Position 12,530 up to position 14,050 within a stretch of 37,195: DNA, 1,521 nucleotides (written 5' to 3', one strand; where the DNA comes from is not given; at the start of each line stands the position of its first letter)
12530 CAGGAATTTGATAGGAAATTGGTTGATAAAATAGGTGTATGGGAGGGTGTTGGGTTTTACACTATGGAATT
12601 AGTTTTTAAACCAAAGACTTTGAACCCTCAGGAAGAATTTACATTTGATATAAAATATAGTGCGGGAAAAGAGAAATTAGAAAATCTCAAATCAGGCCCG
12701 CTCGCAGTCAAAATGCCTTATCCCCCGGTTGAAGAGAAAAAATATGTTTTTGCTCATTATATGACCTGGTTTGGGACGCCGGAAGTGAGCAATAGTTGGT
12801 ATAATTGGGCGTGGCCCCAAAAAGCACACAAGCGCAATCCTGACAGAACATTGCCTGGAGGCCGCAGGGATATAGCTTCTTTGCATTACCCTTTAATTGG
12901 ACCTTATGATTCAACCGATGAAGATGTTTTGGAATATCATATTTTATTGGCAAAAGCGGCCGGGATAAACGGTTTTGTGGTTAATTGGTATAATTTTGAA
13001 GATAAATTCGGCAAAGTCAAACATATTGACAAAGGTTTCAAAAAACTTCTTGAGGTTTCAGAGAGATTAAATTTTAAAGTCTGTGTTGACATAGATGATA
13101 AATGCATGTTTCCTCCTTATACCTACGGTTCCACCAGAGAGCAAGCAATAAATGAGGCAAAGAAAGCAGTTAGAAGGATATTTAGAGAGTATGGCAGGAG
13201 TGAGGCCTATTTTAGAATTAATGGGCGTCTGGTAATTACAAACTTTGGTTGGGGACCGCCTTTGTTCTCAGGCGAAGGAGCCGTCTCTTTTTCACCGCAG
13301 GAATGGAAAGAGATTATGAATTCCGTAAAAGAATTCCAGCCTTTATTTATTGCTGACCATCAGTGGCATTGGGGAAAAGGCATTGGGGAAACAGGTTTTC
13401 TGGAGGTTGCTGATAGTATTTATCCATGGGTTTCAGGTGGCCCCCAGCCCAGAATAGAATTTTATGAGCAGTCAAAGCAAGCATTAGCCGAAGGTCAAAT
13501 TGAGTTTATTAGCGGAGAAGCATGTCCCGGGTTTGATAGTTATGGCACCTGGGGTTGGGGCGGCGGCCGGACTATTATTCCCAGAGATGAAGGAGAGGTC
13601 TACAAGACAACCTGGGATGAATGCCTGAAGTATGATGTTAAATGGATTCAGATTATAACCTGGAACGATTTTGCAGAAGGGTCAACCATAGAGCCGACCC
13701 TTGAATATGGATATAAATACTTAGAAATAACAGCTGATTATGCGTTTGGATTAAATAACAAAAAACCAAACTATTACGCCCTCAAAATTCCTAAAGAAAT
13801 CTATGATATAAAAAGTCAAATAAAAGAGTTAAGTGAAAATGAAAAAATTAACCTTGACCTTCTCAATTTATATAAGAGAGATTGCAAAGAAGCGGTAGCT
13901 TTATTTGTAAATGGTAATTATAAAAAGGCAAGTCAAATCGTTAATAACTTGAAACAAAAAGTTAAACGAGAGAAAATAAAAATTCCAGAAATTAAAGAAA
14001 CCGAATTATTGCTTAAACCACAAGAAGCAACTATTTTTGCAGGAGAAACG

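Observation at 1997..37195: System-level hypothesis: a regulated surface glycan-harvesting apparatus built from giant enzymes, novel modules, a pilus-type motor and a phosphorolytic back-end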

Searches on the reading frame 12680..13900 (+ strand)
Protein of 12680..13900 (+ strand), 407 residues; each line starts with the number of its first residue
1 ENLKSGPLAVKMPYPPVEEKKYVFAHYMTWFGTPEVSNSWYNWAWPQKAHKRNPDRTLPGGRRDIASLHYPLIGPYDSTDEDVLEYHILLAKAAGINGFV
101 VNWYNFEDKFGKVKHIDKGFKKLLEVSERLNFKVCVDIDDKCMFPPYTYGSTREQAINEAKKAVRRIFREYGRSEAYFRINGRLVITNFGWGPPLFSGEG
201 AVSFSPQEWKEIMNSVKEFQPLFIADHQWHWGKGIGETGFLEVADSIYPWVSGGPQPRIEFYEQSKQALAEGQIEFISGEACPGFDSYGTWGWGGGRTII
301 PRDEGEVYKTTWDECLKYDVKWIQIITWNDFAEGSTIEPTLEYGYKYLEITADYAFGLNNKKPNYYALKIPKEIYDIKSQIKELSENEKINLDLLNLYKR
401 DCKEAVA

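Call 57: search_solved_structures(query=window:12680-13900:+, max_evalue=0.001, show_alignments=2)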
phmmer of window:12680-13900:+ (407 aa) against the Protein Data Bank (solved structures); distinct sequences matched with E-value up to 0.001: 9.
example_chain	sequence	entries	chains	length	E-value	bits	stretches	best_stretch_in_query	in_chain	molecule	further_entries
4ad1_A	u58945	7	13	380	5.8e-15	58.5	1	23-368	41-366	GLYCOSYL HYDROLASE FAMILY 71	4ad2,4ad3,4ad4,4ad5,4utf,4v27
5lyr_A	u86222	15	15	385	5.8e-15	58.5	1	23-368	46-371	Glycosyl hydrolase family 71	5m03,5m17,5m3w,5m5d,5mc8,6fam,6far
4v28_A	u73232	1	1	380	9.3e-15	57.8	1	23-368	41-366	GLYCOSYL HYDROLASE FAMILY 71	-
5mel_A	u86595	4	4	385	9.4e-15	57.8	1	23-368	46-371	Glycosyl hydrolase family 71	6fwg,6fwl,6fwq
6fwo_A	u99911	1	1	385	1.3e-14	57.3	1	23-368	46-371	Glycosyl hydrolase family 71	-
4acy_A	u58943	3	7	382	4.3e-11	45.7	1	22-343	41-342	ENDO-ALPHA-MANNOSIDASE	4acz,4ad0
4acz_B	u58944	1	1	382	1.3e-10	44.1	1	22-343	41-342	ENDO-ALPHA-MANNOSIDASE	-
6zdc_A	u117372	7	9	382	4.6e-09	39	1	21-214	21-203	Glycoprotein endo-alpha-1,2-mannosidase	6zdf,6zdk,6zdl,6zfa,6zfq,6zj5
6zfn_AAA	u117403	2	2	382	6.9e-09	38.5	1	21-214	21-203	Glycoprotein endo-alpha-1,2-mannosidase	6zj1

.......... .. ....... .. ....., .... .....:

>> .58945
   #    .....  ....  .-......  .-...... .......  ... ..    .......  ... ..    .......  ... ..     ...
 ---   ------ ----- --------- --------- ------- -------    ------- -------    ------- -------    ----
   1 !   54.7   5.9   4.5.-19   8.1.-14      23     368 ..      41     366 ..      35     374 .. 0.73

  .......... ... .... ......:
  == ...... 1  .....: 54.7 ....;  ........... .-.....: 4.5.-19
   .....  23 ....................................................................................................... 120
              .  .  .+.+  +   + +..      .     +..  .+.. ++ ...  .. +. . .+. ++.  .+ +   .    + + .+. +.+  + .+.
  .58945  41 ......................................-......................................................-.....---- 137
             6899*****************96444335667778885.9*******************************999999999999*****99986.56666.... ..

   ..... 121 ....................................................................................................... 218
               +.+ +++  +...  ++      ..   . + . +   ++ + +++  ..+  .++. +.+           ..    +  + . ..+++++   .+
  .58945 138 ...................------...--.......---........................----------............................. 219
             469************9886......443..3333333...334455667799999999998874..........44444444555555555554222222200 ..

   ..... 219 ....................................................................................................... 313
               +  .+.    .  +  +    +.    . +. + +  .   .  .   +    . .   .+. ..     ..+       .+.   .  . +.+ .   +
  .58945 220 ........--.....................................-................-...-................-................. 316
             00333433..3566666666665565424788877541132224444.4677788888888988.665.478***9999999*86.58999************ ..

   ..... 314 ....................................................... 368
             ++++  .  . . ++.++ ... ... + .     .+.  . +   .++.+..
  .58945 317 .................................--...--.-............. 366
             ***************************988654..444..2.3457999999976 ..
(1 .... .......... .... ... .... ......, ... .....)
